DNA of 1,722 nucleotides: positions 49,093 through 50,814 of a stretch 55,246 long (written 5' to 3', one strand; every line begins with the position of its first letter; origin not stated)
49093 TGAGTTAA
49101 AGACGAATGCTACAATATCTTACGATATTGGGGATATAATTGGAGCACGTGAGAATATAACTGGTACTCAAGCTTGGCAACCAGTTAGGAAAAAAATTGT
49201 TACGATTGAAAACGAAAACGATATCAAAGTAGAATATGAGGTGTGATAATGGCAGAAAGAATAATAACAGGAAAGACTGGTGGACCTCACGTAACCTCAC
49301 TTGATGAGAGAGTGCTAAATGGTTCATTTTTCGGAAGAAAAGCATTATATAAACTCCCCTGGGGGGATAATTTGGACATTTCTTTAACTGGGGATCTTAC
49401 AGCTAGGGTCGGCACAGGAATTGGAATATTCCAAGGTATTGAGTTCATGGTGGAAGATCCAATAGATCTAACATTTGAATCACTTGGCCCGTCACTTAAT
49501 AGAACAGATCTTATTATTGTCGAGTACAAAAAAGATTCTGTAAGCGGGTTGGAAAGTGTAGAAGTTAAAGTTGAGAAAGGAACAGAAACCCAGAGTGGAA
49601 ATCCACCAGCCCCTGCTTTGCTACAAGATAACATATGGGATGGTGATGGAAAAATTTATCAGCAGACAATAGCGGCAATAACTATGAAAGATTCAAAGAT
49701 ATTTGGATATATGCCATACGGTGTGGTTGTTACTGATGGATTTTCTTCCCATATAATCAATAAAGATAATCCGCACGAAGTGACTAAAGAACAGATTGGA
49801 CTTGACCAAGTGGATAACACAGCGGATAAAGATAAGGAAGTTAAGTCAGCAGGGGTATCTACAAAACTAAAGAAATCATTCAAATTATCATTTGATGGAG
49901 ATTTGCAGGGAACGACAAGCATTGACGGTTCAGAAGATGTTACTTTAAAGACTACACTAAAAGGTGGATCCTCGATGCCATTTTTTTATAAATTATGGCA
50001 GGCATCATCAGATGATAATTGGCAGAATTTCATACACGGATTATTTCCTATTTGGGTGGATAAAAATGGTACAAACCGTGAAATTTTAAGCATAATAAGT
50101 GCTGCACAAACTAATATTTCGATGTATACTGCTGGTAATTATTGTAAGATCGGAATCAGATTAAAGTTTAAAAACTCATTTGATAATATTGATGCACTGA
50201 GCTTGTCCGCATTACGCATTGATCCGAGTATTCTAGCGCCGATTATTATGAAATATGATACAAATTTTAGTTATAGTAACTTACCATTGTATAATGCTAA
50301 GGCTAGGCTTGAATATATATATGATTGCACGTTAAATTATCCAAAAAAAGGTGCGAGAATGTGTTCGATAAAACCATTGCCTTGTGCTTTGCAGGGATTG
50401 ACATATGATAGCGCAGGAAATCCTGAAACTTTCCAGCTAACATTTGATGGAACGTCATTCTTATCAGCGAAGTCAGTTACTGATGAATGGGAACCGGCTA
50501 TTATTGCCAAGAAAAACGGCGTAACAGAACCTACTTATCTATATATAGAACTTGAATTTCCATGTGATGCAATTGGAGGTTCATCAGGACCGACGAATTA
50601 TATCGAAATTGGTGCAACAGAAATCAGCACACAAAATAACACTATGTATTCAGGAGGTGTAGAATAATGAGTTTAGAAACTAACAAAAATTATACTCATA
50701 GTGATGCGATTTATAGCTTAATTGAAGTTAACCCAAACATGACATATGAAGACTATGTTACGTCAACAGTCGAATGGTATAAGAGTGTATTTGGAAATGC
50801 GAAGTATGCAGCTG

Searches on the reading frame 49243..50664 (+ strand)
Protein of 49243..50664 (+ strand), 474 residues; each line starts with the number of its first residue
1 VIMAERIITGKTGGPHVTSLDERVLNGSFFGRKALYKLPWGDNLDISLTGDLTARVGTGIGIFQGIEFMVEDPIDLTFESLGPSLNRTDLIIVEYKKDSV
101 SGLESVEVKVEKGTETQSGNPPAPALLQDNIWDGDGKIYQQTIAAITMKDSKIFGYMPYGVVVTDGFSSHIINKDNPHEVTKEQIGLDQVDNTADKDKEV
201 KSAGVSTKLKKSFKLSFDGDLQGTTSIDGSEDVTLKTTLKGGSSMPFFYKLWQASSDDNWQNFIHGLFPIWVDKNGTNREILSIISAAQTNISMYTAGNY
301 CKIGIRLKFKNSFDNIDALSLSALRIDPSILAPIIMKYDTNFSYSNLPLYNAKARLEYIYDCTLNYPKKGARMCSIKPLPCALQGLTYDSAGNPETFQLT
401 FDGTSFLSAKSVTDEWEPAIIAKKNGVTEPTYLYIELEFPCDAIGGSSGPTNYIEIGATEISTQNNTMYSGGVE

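Call 15: search_protein_families(library=phrogs, max_evalue=0.001, proteins=[window:49243-50664:+])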
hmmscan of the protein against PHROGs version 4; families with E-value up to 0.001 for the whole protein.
window:49243-50664:+ (474 aa): 12 families
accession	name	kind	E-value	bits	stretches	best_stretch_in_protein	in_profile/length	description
phrog_13141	-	unknown function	4.1e-19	69.9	1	4-147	2-145/297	-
phrog_9994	-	unknown function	6.6e-17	62.9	1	6-136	2-132/294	-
phrog_25635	-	unknown function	1.7e-12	48.2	1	7-135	3-130/319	-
phrog_2163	-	head and packaging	2.9e-06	27.6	1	158-199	204-242/574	virion structural protein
phrog_25620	-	tail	3.7e-05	24.2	1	167-195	221-249/348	tail collar fiber protein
phrog_11029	-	tail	5.7e-05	22.1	1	163-206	35-78/892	tail protein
phrog_5339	-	head and packaging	9.6e-05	21.9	1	43-150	46-142/633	virion structural protein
phrog_5793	-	unknown function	9.8e-05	22.2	1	160-219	368-430/581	-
phrog_24819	-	unknown function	0.00015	21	1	173-220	100-144/823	-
phrog_2712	-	tail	0.00024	20.6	1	168-199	36-67/700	tail fiber protein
phrog_34368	-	unknown function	0.0005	20.2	1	167-198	107-138/344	-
phrog_9534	-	head and packaging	0.00088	20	0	44-124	40-116/303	head protein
